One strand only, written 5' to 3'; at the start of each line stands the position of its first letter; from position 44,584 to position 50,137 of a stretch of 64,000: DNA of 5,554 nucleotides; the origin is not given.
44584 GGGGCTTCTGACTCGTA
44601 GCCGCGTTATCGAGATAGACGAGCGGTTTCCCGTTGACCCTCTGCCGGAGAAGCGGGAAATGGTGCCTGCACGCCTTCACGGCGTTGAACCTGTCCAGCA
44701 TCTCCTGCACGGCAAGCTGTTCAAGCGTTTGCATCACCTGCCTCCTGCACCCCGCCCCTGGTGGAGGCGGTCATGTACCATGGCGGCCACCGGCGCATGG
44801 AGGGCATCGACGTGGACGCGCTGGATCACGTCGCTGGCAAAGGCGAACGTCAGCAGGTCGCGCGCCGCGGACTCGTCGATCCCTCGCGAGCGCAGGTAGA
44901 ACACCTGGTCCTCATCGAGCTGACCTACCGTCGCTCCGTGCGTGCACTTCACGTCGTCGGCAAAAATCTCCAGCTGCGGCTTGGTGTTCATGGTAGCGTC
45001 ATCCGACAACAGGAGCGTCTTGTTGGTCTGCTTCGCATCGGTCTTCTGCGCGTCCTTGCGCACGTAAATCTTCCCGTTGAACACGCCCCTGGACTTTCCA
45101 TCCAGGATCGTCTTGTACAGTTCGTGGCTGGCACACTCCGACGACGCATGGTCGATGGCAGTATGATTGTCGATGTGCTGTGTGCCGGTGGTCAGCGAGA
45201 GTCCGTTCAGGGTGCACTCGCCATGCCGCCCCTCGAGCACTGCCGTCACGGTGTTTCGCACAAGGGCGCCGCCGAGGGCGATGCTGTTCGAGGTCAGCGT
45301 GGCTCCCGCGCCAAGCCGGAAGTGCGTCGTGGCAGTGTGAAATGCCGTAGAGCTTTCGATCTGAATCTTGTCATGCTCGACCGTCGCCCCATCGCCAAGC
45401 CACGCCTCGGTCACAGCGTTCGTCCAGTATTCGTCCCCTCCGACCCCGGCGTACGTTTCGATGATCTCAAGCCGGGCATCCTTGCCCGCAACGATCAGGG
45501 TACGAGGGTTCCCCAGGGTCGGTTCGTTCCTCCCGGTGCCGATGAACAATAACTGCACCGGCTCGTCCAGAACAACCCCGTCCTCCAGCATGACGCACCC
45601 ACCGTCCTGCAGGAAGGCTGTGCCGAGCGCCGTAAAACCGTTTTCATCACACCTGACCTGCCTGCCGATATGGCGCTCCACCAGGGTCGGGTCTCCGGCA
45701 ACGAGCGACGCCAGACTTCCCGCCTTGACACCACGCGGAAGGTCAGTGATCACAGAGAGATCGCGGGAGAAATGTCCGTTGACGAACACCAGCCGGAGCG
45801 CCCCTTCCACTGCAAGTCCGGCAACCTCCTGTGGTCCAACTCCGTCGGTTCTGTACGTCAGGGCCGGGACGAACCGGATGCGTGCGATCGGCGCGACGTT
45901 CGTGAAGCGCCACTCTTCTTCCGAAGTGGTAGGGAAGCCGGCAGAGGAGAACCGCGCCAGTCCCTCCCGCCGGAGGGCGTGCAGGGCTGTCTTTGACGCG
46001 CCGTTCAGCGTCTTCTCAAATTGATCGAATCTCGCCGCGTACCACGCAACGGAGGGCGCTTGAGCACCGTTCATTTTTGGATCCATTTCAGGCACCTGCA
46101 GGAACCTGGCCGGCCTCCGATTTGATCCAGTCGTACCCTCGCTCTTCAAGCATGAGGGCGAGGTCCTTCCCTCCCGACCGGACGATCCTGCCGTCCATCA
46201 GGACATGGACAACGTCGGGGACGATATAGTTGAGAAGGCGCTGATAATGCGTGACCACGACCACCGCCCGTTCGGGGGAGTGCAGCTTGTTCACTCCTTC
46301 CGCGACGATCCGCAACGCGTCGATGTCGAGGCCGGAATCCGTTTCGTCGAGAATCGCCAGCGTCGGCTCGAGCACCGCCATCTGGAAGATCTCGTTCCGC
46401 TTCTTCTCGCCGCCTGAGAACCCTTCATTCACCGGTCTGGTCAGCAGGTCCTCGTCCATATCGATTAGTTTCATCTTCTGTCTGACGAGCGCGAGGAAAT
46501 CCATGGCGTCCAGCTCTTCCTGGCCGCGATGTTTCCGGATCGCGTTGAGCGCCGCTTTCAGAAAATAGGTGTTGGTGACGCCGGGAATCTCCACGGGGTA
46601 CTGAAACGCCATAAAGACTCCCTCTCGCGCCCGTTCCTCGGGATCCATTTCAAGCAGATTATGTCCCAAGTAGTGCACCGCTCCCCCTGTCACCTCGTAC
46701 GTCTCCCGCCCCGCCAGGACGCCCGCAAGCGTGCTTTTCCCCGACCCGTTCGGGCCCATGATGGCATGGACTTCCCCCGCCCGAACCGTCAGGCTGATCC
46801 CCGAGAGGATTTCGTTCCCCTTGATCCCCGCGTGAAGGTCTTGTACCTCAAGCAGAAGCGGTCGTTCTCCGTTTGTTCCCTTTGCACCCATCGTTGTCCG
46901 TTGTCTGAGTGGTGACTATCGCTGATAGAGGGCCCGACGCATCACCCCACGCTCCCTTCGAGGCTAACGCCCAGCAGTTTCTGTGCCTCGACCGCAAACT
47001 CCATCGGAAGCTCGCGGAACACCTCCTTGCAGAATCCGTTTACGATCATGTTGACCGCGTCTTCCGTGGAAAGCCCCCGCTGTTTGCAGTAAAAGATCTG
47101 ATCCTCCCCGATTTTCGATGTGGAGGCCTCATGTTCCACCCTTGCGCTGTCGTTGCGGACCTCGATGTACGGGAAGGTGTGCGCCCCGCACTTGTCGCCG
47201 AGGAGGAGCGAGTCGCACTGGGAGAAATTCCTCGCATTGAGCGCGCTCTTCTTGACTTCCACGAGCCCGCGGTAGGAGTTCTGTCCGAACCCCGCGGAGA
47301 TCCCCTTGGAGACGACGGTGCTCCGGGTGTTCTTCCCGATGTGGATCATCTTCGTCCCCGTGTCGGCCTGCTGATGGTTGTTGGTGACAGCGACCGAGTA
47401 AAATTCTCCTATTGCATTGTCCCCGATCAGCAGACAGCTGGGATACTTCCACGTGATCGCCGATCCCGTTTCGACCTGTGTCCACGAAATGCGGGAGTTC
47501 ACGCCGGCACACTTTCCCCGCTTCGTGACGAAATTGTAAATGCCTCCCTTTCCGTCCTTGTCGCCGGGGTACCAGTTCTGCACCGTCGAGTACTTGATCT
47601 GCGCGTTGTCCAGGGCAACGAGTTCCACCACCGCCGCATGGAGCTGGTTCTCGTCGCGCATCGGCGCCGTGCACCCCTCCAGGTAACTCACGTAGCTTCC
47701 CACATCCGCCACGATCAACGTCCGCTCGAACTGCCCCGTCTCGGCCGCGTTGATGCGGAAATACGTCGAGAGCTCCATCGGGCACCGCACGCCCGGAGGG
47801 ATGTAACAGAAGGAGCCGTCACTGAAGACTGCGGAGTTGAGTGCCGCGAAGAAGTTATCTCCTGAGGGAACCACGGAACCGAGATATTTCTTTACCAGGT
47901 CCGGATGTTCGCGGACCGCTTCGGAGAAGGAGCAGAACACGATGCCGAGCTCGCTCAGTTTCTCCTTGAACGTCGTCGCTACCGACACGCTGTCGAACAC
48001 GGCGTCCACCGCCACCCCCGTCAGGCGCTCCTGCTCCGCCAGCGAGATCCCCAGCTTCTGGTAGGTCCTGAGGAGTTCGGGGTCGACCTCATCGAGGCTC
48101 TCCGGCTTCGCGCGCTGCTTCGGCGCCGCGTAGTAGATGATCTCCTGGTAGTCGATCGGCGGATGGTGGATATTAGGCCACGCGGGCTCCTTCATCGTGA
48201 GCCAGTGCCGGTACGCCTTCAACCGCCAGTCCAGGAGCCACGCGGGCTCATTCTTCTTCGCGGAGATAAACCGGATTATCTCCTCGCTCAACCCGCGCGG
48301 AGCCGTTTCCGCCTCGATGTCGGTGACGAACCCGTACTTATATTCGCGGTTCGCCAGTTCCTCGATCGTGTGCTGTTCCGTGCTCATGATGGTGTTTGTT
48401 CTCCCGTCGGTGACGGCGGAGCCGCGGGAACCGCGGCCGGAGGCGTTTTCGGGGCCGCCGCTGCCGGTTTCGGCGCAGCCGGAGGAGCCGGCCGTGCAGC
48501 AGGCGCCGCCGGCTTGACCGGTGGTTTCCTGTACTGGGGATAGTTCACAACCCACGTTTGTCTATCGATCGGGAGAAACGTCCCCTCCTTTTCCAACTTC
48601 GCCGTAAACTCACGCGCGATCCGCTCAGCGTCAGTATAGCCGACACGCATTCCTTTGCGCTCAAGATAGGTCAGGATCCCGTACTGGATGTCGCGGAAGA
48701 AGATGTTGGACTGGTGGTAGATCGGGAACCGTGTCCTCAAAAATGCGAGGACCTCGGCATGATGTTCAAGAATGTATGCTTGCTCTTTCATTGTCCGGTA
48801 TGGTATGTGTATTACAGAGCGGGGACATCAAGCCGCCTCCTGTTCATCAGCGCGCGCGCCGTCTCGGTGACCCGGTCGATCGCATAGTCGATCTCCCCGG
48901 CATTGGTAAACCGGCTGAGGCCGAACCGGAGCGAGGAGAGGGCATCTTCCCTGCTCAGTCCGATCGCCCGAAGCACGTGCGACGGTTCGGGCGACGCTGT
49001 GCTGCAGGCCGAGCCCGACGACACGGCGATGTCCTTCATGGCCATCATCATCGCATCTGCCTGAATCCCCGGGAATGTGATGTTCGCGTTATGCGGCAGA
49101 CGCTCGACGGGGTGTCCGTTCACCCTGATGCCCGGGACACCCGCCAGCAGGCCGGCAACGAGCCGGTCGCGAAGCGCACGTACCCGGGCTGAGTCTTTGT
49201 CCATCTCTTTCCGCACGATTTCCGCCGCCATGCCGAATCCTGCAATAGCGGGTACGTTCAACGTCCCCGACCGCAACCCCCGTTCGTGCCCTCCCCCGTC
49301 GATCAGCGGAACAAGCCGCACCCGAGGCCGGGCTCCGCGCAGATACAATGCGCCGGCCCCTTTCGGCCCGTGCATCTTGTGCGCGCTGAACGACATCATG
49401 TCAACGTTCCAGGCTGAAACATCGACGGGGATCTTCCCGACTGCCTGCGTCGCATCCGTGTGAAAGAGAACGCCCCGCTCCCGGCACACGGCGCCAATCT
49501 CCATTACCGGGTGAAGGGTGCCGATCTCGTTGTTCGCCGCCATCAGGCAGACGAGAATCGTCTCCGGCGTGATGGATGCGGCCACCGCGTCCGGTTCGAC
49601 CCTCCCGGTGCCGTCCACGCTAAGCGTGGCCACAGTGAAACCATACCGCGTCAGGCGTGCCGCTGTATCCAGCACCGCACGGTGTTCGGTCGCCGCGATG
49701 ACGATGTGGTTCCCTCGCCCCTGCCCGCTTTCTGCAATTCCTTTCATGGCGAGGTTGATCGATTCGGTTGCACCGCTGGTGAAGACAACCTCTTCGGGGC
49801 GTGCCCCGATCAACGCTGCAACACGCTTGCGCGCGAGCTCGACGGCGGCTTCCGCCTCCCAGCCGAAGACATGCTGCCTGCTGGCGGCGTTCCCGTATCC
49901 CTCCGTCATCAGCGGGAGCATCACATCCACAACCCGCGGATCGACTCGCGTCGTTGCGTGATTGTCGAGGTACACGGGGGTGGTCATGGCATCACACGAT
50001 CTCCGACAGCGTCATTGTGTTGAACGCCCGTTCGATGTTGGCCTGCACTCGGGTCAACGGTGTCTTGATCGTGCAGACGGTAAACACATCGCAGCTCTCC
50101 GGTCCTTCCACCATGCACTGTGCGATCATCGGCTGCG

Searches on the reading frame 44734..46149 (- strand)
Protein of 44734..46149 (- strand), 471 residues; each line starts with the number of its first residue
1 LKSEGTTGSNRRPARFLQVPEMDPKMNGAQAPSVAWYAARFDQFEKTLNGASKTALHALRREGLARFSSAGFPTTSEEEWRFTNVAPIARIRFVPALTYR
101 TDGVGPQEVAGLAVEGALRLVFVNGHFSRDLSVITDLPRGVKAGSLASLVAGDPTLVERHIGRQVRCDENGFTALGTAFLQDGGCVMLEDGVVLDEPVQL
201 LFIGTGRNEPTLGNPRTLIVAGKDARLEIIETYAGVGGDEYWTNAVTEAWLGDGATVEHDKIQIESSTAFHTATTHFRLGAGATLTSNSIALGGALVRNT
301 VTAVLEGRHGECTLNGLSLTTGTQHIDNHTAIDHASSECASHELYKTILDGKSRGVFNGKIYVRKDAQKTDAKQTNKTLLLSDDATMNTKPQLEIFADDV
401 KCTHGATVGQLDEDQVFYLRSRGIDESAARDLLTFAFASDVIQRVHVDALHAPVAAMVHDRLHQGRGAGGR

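Call 42: search_protein_families(library=pfam, max_evalue=0.00001, proteins=[window:44734-46149:-])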
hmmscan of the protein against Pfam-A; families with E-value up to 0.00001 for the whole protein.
window:44734-46149:- (471 aa): 2 families
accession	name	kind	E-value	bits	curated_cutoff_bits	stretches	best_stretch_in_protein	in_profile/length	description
PF01458.23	SUFBD_core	-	1.8e-86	289.8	27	1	211-437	8-232/232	SUF system FeS cluster assembly, SufBD core domain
PF19295.5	SufBD_N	-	1.7e-23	83.5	23.5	1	37-200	7-172/172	SufBD protein N-terminal region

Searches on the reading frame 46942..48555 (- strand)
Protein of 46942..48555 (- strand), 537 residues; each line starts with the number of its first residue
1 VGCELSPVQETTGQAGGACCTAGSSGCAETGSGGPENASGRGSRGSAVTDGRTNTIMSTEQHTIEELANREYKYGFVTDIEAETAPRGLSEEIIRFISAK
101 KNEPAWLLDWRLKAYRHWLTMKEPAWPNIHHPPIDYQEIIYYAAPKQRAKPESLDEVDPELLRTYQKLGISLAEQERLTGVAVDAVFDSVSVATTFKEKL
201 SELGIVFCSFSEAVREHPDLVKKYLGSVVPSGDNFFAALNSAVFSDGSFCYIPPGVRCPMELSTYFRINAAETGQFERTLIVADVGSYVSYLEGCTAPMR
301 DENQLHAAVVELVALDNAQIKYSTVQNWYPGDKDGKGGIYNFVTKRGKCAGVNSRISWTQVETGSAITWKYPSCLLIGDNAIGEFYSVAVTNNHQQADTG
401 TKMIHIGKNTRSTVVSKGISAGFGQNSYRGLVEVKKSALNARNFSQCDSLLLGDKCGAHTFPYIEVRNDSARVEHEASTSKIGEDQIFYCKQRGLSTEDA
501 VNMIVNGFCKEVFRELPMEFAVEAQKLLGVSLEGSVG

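Call 42: search_protein_families(library=pfam, max_evalue=0.00001, proteins=[window:46942-48555:-])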
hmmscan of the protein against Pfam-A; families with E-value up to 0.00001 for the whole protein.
window:46942-48555:- (537 aa): 2 families
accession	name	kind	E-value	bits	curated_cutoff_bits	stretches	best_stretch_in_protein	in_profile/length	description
PF01458.23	SUFBD_core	-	1.9e-77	260.3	27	1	266-508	1-232/232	SUF system FeS cluster assembly, SufBD core domain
PF19295.5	SufBD_N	-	4.4e-10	39.9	23.5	1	186-258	95-166/172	SufBD protein N-terminal region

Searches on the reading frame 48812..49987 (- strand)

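Call 42: search_protein_families(library=pfam, max_evalue=0.00001, proteins=[window:48812-49987:-])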
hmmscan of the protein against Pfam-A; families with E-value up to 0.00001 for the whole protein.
window:48812-49987:- (391 aa): 3 families
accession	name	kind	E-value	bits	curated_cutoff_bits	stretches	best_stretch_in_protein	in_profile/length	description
PF00266.25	Aminotran_5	-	2.5e-84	283.8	21.5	1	5-368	1-370/371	Aminotransferase class-V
PF01041.23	DegT_DnrJ_EryC1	-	3.1e-07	30.4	19.8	1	55-189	32-156/360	DegT/DnrJ/EryC1/StrS aminotransferase family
PF01212.27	Beta_elim_lyase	-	2.4e-06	27.5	27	1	52-204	37-199/288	Beta-eliminating lyase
